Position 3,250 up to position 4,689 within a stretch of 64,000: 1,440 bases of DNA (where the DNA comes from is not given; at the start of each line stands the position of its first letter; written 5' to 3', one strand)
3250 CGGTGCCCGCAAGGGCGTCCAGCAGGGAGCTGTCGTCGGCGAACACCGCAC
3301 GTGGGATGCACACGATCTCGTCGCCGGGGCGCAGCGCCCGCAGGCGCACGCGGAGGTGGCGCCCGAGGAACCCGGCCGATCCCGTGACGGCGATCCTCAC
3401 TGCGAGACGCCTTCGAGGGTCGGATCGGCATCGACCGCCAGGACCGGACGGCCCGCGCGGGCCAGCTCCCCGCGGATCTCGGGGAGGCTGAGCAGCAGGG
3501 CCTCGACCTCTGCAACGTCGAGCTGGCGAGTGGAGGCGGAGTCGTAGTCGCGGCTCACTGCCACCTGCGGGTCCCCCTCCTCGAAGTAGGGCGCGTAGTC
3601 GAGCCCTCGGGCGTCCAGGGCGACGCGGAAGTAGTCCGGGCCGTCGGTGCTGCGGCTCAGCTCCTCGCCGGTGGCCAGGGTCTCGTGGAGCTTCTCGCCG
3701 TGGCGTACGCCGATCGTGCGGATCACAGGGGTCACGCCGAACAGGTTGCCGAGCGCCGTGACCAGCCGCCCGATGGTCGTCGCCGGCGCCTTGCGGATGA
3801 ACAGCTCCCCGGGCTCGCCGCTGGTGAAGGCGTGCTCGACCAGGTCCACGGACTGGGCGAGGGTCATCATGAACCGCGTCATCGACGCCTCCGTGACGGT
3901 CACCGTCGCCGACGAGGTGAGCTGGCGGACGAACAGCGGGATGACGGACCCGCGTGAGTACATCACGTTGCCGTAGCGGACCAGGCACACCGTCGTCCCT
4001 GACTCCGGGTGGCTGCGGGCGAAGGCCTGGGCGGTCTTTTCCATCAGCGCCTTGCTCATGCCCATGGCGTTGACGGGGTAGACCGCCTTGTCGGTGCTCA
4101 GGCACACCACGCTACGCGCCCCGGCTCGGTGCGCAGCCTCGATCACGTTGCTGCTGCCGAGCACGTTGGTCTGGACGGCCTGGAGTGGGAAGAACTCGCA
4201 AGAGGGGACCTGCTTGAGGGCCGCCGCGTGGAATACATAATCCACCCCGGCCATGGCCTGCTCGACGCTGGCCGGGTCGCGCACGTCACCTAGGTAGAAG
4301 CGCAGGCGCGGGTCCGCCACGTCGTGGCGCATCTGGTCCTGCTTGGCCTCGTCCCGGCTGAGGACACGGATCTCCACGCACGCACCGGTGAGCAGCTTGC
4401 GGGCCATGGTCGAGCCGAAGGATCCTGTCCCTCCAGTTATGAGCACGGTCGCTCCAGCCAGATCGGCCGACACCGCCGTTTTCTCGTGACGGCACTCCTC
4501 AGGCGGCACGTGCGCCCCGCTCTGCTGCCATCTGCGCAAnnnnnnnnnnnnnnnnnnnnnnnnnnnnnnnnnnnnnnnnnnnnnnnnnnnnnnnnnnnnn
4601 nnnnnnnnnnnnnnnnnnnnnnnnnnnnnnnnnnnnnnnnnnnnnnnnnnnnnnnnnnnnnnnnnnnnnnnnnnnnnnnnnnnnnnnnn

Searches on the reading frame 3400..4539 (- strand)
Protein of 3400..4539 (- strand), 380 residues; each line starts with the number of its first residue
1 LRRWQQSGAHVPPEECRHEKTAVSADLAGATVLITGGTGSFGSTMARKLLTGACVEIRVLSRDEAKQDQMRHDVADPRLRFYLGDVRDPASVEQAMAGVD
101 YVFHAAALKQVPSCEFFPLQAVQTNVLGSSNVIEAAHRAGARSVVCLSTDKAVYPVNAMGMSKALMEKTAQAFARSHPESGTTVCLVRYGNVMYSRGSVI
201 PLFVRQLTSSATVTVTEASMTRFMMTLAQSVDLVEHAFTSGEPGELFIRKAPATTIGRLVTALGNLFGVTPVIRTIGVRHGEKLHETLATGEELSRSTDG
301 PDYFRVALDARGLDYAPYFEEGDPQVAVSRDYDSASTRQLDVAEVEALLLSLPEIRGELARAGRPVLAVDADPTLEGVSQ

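Call 84: search_protein_families(library=pfam, proteins=[window:3400-4539:-], max_evalue=0.0001)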
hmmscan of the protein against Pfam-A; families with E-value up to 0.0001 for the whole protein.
window:3400-4539:- (380 aa): 12 families
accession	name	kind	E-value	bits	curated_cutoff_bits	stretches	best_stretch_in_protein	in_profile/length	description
PF02719.21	Polysacc_synt_2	-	3.9e-94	315.6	20.2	1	32-306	1-291/293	Polysaccharide biosynthesis protein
PF01370.27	Epimerase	-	6.6e-24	85.1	20.9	1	32-216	1-202/240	NAD dependent epimerase/dehydratase family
PF08485.16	Polysacc_syn_2C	-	8.1e-15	54.7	25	1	309-356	1-48/48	Polysaccharide biosynthesis protein C-terminal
PF01073.25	3Beta_HSD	-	1.2e-14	54.4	22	1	33-155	1-122/280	3-beta hydroxysteroid dehydrogenase/isomerase family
PF16363.11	GDP_Man_Dehyd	-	1.1e-13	51.8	27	1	33-150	1-130/332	GDP-mannose 4,6 dehydratase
PF13460.12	NAD_binding_10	-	1.3e-13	51.7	27.2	1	36-227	1-180/184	NAD(P)H-binding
PF04321.23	RmlD_sub_bind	-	2.2e-09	37.3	27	1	31-151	2-103/287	RmlD substrate binding domain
PF05368.20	NmrA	-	2.7e-09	37.5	27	1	31-214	4-175/298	NmrA-like family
PF07993.18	NAD_binding_4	-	2.7e-08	33.7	20.1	1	34-168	1-155/258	Male sterility protein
PF08659.16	KR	-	8.8e-07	29.4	22.6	1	30-100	1-76/180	KR domain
PF03435.24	Sacchrp_dh_NADP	-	4.1e-05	24.4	25.1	0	32-106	1-76/129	Saccharopine dehydrogenase NADP binding domain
PF00106.31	adh_short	-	5.8e-05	23.1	26.6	0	31-184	2-174/195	short chain dehydrogenase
